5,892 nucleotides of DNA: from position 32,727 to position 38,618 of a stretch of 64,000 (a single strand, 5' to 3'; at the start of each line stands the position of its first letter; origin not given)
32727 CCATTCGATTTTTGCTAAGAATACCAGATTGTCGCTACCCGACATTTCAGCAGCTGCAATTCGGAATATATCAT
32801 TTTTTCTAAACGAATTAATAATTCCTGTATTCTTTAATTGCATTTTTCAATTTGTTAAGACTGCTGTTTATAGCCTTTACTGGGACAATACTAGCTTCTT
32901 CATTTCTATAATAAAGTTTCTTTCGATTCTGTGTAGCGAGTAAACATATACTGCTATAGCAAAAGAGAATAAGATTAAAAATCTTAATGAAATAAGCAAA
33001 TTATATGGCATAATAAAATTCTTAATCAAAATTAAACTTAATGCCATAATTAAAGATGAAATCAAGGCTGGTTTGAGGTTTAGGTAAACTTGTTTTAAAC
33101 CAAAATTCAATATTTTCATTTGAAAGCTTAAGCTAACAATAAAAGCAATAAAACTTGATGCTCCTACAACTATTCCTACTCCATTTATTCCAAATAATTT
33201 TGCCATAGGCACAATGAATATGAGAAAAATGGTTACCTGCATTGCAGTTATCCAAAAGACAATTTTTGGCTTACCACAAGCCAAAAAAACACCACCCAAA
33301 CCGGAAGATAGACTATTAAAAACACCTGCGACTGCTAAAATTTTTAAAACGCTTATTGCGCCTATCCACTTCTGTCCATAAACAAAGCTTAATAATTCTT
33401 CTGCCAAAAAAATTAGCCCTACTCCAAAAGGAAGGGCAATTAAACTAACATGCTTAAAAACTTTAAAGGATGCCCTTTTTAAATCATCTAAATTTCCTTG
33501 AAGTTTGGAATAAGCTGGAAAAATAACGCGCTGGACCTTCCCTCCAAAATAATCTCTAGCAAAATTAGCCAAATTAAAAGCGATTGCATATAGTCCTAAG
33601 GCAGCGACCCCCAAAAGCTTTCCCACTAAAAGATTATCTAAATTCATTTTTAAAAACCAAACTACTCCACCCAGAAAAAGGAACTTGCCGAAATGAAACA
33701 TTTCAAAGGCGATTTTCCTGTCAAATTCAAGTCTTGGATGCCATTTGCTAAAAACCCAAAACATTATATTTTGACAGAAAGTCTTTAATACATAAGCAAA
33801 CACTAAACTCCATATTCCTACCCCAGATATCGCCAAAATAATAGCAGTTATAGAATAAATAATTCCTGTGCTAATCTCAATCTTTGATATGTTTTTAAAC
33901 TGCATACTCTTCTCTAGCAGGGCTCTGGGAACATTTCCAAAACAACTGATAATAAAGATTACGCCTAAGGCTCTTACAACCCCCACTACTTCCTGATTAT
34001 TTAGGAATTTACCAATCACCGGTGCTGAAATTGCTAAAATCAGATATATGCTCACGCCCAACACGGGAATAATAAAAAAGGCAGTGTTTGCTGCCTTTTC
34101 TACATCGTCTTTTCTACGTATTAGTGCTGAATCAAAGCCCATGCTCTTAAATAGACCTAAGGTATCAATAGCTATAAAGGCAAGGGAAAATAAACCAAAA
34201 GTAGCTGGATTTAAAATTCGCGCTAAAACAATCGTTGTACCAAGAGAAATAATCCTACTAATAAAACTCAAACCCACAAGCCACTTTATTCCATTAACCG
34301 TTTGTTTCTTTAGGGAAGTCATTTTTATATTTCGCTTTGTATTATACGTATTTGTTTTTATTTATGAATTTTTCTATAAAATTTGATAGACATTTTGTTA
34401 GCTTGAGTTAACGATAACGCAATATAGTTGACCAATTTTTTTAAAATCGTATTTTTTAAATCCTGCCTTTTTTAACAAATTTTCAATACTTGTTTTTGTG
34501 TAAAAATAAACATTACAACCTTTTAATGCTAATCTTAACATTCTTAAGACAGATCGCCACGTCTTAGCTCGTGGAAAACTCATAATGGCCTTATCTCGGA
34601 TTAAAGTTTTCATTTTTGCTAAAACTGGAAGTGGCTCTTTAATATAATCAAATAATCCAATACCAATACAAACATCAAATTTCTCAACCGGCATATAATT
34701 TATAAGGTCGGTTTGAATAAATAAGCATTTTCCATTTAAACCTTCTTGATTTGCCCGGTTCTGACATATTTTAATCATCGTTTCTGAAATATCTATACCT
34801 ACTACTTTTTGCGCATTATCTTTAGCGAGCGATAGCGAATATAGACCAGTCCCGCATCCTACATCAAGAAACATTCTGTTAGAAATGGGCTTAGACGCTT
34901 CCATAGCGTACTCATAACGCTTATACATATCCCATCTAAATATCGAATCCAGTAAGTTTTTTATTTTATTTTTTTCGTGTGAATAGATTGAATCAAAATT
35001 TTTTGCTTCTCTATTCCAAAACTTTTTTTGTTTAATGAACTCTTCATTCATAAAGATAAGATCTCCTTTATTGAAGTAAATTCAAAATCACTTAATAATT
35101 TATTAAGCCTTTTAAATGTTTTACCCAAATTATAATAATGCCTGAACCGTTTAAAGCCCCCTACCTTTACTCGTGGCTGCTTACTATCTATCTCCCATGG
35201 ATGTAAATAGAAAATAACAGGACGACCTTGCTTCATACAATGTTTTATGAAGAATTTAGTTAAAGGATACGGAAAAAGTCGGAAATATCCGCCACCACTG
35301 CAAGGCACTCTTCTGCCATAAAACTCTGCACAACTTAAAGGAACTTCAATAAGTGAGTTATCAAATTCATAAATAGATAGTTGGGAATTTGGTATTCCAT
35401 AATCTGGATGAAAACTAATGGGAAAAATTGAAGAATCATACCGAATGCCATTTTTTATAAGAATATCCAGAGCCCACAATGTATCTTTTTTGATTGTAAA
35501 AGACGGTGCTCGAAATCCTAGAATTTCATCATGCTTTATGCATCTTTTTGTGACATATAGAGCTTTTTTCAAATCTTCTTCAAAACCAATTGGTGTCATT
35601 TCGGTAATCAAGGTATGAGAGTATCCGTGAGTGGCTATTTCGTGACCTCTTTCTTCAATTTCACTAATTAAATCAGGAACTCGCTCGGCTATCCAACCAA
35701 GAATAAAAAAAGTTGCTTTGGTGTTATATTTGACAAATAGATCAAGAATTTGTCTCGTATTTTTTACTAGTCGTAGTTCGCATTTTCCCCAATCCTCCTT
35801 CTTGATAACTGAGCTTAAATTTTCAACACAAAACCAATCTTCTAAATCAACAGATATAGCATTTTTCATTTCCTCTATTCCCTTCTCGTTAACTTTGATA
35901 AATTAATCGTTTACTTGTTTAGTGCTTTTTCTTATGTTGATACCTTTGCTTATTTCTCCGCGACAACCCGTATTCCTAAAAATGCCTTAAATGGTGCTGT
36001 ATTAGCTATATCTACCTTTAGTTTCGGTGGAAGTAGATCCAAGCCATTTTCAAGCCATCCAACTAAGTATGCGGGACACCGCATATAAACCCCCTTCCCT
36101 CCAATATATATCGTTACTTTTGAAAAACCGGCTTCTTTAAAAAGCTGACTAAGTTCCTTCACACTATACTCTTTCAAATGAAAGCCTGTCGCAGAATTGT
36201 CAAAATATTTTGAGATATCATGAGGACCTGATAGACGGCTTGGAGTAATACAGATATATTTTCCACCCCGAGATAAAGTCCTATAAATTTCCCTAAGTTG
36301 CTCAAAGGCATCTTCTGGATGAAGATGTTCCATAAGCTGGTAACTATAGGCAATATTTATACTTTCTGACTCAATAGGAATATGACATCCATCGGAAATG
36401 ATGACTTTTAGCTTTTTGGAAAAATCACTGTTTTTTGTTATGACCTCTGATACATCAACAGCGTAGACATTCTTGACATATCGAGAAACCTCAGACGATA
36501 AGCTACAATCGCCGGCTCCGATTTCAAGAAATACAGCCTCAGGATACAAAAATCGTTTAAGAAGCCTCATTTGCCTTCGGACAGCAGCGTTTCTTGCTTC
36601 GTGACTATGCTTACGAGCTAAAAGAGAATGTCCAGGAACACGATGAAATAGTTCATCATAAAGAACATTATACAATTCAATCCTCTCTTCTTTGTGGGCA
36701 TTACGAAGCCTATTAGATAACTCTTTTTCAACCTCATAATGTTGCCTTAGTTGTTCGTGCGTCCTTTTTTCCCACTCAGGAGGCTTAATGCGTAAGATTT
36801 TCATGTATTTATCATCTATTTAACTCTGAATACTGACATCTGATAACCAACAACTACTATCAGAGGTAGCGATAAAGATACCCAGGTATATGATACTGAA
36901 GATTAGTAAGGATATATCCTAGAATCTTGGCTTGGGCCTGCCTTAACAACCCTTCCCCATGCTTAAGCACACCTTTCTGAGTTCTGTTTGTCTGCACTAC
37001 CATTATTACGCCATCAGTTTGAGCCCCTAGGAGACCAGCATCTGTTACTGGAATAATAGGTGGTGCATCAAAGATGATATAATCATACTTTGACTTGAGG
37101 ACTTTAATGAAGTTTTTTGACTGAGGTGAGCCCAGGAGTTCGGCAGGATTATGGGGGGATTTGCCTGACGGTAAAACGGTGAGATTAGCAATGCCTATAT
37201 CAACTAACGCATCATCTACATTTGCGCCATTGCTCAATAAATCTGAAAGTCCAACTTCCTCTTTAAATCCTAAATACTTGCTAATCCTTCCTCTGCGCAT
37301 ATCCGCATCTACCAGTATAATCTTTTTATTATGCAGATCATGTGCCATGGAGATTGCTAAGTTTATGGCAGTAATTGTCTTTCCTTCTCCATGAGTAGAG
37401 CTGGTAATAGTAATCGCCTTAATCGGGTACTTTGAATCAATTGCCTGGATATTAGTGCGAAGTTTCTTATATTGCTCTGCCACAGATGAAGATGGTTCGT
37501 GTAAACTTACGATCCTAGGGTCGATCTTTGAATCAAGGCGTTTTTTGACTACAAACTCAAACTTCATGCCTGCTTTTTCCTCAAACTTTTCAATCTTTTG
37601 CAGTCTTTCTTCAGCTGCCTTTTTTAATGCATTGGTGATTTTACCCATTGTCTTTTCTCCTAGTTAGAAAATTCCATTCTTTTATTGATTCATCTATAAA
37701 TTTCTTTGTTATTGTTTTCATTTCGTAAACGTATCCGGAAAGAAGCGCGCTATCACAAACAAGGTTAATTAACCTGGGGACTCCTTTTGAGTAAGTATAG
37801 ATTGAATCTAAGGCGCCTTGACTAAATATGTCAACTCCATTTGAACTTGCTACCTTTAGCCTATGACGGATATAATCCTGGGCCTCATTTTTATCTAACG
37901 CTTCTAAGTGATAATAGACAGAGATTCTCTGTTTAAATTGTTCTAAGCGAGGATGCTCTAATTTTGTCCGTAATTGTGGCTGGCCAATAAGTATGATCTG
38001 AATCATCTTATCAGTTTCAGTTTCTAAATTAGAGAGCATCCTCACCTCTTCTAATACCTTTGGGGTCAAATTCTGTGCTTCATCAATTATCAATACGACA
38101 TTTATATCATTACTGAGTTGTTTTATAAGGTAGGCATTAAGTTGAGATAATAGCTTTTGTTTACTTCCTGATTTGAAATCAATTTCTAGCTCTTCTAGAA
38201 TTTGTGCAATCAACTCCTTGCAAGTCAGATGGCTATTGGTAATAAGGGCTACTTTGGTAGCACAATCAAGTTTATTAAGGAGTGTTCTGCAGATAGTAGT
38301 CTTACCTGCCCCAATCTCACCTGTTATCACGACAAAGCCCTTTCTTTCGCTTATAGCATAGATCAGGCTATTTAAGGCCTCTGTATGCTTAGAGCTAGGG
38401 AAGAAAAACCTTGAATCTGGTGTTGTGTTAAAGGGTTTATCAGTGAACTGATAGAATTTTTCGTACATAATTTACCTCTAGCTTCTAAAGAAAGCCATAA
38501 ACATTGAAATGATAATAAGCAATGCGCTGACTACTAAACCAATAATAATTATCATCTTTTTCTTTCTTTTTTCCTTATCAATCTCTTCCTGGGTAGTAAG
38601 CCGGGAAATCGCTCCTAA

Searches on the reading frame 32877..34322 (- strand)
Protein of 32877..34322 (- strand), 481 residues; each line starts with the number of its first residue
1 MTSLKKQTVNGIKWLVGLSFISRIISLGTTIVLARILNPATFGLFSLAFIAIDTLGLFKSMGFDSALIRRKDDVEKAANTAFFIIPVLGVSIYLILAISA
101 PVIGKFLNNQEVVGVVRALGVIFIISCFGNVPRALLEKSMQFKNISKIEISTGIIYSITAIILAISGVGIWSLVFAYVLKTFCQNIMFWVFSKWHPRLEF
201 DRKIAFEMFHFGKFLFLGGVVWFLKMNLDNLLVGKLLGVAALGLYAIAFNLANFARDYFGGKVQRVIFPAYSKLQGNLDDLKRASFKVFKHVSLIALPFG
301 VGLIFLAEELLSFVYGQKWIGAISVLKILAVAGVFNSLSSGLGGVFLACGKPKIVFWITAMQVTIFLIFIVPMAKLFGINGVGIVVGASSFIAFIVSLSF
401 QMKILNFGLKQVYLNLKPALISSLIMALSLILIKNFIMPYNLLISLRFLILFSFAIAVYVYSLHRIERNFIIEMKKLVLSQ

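Call 7: search_protein_families(library=pfam, proteins=[window:32877-34322:-], max_evalue=0.001)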
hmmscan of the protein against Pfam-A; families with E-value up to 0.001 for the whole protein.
window:32877-34322:- (481 aa): 2 families
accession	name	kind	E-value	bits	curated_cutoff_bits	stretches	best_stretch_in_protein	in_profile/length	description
PF13440.11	Polysacc_synt_3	-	1.5e-80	271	23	1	32-323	1-292/293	Polysaccharide biosynthesis protein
PF01943.22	Polysacc_synt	-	2.3e-33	116.2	28.2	1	10-275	3-274/274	Polysaccharide biosynthesis protein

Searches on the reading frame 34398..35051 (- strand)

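Call 7: search_protein_families(library=pfam, proteins=[window:34398-35051:-], max_evalue=0.001)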
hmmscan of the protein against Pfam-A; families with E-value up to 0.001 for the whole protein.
window:34398-35051:- (217 aa): 18 families
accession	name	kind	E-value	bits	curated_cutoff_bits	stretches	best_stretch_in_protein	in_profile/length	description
PF13847.12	Methyltransf_31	-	1.5e-18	67.3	27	1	59-173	5-123/145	Methyltransferase domain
PF13649.12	Methyltransf_25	-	1.2e-16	61.6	27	1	62-152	2-94/97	Methyltransferase domain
PF08241.18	Methyltransf_11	-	8.8e-15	55.6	21.2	1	62-156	1-92/95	Methyltransferase domain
PF08242.18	Methyltransf_12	-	3.2e-13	50.7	30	1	62-155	1-96/98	Methyltransferase domain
PF13489.12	Methyltransf_23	-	4e-12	46.6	27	1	56-199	21-160/164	Methyltransferase domain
PF01209.24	Ubie_methyltran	-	2.2e-10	40.7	20.1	1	17-116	11-107/233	ubiE/COQ5 methyltransferase family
PF08003.17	Methyltransf_9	-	3.5e-10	39.8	23.8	1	51-199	109-261/315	Protein of unknown function (DUF1698)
PF06325.19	PrmA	-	5.6e-08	33.1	22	1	58-131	162-233/296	Ribosomal protein L11 methyltransferase (PrmA)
PF07021.18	MetW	-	7e-08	32.8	21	1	61-172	17-122/193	Methionine biosynthesis protein MetW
PF05175.20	MTS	-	7.7e-08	32.6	23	1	57-129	31-103/170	Methyltransferase small domain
PF02353.26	CMAS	-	2.5e-06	27.4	27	1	60-138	65-141/273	Mycolic acid cyclopropane synthetase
PF02390.23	Methyltransf_4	-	1.3e-05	25.1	24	1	58-106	2-51/173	Putative methyltransferase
PF13679.12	Methyltransf_32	-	8.4e-05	23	27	1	57-120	25-93/143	Methyltransferase domain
PF03291.22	mRNA_G-N7_MeTrfase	-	0.00012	21.8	26.6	1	47-100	51-104/315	mRNA (guanine-N(7))-methyltransferase domain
PF09445.16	Methyltransf_15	-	0.0002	21.4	22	1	59-126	2-68/165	RNA cap guanine-N2 methyltransferase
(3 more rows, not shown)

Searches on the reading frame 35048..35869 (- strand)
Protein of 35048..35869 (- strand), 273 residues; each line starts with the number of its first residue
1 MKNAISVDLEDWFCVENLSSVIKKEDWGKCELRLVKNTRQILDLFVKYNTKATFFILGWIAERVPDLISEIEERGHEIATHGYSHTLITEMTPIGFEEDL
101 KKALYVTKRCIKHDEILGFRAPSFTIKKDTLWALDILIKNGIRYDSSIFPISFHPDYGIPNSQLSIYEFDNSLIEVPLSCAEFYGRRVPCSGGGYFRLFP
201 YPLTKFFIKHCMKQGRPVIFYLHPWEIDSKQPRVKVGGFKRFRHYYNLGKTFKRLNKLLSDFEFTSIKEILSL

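Call 7: search_protein_families(library=pfam, proteins=[window:35048-35869:-], max_evalue=0.001)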
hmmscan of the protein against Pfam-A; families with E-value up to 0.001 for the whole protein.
window:35048-35869:- (273 aa): 3 families
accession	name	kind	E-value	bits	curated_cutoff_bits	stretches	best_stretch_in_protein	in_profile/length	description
PF11959.13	DUF3473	-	6.6e-44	149.5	29.6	1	146-271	1-129/130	Domain of unknown function (DUF3473)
PF01522.26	Polysacc_deac_1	-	5.7e-18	65.5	23.1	1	36-133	19-115/124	Polysaccharide deacetylase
PF10096.14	DUF2334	-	2e-05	24.7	26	1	66-140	57-146/203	Uncharacterized protein conserved in bacteria (DUF2334)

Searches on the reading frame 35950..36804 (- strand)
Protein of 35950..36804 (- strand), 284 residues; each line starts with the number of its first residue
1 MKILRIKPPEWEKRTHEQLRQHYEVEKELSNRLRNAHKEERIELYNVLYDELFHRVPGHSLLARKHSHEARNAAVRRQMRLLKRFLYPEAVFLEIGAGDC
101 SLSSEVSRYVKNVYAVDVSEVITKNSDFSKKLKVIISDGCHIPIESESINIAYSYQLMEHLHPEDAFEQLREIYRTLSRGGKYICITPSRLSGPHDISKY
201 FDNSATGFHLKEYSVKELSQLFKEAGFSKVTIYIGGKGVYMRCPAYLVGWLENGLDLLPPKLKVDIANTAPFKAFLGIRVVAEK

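Call 7: search_protein_families(library=pfam, proteins=[window:35950-36804:-], max_evalue=0.001)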
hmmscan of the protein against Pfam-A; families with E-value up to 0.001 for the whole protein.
window:35950-36804:- (284 aa): 6 families
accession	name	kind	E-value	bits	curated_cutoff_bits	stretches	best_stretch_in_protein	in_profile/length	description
PF08241.18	Methyltransf_11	-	2e-12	48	21.2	1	93-185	1-95/95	Methyltransferase domain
PF13649.12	Methyltransf_25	-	1.5e-09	38.8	27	1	93-181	2-97/97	Methyltransferase domain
PF13489.12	Methyltransf_23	-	1.8e-08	34.7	27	1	75-230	10-162/164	Methyltransferase domain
PF05148.21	Methyltransf_8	-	2.7e-05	24.6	27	1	88-230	72-198/219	Hypothetical methyltransferase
PF08242.18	Methyltransf_12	-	0.00041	21.5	30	0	93-182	1-97/98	Methyltransferase domain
PF01209.24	Ubie_methyltran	-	0.00077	19.3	20.1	0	116-194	78-160/233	ubiE/COQ5 methyltransferase family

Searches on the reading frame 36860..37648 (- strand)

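Call 7: search_protein_families(library=pfam, proteins=[window:36860-37648:-], max_evalue=0.001)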
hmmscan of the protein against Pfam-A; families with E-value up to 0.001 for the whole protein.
window:36860-37648:- (262 aa): 3 families
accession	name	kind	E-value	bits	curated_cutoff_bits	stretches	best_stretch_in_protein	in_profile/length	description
PF13614.12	AAA_31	-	5.7e-16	59.4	27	1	77-221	2-150/177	AAA domain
PF10609.15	ParA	-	1.2e-06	28.6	27.1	1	78-253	5-177/246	NUBPL iron-transfer P-loop NTPase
PF01656.29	CbiA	-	4.7e-05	23.8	25.4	1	79-194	1-54/125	CobQ/CobB/MinD/ParA nucleotide binding domain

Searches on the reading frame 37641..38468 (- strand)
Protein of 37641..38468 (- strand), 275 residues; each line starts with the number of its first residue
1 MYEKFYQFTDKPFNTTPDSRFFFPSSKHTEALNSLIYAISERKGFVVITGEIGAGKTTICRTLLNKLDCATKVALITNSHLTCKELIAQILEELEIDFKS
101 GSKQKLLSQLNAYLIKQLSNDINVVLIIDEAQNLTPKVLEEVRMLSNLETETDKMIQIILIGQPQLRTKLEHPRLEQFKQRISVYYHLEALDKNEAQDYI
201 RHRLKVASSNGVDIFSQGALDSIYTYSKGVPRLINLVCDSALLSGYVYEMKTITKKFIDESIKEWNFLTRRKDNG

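Call 7: search_protein_families(library=pfam, proteins=[window:37641-38468:-], max_evalue=0.001)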
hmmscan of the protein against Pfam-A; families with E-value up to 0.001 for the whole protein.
window:37641-38468:- (275 aa): 18 families
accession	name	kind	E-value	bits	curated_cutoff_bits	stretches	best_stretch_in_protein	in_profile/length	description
PF13401.12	AAA_22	-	1.5e-29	103.4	27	1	42-170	4-130/130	AAA domain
PF13191.12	AAA_16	-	9.1e-11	43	32.6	1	27-151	7-161/167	AAA ATPase domain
PF09848.15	SLFN-g3_helicase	-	2.1e-07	31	24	1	45-183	3-146/354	Schlafen group 3, DNA/RNA helicase domain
PF13604.12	AAA_30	-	7.8e-06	26.2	27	1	38-164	13-125/191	AAA domain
PF20720.3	nSTAND3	-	9.8e-06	25.8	27.2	1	37-67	11-41/155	Novel STAND NTPase 3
PF00004.35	AAA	-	1e-05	26.4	21.2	1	47-182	2-127/131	ATPase family associated with various cellular activities (AAA)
PF02367.23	TsaE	-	1.5e-05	25.4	26.6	1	25-73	3-51/128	Threonylcarbamoyl adenosine biosynthesis protein TsaE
PF05621.17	TniB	-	2e-05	24.6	22.4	1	32-182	23-179/189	Bacterial TniB protein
PF20703.3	nSTAND1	-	7.7e-05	22.9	27.1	1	17-205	11-201/379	Novel STAND NTPase 1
PF01637.24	ATPase_2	-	0.00011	22.6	33.2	1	38-141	15-127/225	ATPase domain predominantly from Archaea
PF13173.12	AAA_14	-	0.00011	22.6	27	1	45-162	4-97/129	AAA domain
PF00931.28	NB-ARC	-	0.00011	22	23.5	1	40-145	15-121/248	NB-ARC domain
PF02492.25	cobW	-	0.00015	21.9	20.7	1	46-82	3-39/180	CobW/HypB/UreG, nucleotide-binding domain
PF24883.2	NPHP3_N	-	0.0002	22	24.8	0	42-70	21-49/164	Nephrocystin 3, N-terminal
PF13245.12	AAA_19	-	0.00049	20.7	25.1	0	43-163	11-125/134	AAA domain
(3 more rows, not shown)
